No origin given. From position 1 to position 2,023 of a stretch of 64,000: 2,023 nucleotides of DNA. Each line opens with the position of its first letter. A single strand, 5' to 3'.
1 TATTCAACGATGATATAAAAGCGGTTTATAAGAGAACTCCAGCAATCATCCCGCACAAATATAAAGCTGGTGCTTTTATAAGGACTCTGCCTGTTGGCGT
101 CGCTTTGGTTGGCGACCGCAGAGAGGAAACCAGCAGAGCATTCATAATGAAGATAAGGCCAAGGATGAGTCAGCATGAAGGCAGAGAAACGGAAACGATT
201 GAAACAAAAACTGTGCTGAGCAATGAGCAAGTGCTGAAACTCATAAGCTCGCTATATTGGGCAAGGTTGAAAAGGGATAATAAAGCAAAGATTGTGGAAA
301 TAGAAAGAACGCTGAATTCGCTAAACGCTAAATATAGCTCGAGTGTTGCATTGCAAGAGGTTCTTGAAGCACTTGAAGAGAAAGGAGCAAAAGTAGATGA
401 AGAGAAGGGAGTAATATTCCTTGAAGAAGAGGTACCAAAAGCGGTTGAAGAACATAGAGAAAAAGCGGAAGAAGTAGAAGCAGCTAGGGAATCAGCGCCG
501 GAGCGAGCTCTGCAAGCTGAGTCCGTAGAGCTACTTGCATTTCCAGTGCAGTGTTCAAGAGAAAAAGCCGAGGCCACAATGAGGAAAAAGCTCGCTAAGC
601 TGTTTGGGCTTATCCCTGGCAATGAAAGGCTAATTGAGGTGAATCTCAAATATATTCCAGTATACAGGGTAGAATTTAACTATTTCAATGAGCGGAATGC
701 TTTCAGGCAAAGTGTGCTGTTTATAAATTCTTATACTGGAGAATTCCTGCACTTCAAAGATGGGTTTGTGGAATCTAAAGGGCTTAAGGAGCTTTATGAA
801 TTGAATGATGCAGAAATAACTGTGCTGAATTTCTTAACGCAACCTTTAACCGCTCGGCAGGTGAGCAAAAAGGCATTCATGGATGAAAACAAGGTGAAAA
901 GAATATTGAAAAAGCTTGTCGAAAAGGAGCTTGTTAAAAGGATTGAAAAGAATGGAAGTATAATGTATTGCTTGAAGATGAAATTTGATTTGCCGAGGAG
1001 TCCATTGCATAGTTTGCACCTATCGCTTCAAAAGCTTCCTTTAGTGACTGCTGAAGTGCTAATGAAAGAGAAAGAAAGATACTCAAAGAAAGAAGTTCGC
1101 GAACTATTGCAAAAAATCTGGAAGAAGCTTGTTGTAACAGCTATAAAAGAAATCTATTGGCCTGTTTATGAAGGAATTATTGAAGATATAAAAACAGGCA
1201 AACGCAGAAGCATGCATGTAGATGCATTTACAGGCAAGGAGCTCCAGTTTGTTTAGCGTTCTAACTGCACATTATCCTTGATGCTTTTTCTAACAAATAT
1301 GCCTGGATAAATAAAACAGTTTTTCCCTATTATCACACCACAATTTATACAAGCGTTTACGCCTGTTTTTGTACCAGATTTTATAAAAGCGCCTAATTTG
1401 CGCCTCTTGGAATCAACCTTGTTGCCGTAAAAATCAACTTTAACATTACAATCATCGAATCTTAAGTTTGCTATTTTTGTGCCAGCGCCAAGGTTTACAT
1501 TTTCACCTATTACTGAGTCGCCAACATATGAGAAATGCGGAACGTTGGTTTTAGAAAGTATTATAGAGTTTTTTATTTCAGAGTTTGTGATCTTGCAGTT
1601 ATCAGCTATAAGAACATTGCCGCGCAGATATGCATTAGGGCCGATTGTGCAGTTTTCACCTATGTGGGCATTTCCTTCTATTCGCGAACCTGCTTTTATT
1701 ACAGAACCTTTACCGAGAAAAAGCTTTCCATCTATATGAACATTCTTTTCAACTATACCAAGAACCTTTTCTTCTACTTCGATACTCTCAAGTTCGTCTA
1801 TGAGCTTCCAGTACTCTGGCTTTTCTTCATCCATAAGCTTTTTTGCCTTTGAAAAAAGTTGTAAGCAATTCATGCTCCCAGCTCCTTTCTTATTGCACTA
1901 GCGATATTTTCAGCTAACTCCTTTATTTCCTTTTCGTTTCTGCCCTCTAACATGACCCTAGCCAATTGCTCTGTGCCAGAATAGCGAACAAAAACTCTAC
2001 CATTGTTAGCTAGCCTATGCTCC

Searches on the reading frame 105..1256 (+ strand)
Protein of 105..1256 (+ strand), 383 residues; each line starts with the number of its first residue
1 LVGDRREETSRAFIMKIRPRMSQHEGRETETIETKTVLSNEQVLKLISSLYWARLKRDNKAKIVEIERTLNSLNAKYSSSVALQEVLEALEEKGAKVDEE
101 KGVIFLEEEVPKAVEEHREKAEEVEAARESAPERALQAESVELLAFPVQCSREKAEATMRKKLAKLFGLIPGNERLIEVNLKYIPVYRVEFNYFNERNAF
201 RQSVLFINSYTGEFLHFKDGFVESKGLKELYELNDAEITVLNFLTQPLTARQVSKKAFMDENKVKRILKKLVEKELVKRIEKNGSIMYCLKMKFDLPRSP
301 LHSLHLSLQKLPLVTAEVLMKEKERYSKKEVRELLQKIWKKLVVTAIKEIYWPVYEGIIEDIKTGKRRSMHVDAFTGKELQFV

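Call 63: search_protein_families(library=pfam, proteins=[window:105-1256:+], max_evalue=0.0001)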
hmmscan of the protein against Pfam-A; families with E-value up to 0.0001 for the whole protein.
window:105-1256:+ (383 aa): 2 families
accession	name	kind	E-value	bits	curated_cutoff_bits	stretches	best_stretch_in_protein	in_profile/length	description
PF01978.25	TrmB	-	3.3e-08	33.7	25.6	1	231-289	4-64/68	Sugar-specific transcriptional regulator TrmB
PF03413.25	PepSY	-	4.3e-05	24.2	24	0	175-215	24-57/60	Peptidase propeptide and YPEB domain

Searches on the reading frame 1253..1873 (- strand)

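Call 20: search_protein_families(library=pfam, proteins=[window:1253-1873:-], max_evalue=0.001)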
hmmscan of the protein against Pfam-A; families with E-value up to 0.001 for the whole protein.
window:1253-1873:- (206 aa): 6 families
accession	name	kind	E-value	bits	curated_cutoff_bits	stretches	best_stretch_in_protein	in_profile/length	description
PF00132.30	Hexapep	-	1.7e-19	69.1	27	1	68-95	1-28/36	Bacterial transferase hexapeptide (six repeats)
PF25084.1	LbH_EIF2B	-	8.9e-14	51.8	54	1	41-108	12-78/105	EIF2B subunit epsilon LbH domain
PF14602.12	Hexapep_2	-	2.4e-09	37.2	27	0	71-96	4-27/34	Hexapeptide repeat of succinyl-transferase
PF24894.1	Hexapep_GlmU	-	3.8e-08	33.8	23.3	1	86-138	18-70/104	GlmU-like, C-terminal hexapeptide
PF25087.1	GMPPB_C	-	1.9e-05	24.7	39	1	65-139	7-76/110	GMPPB C-terminal domain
PF25247.1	LbH_GLGC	-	0.0005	20.5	27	0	93-189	6-100/135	GLGC left-handed parallel beta-helix domain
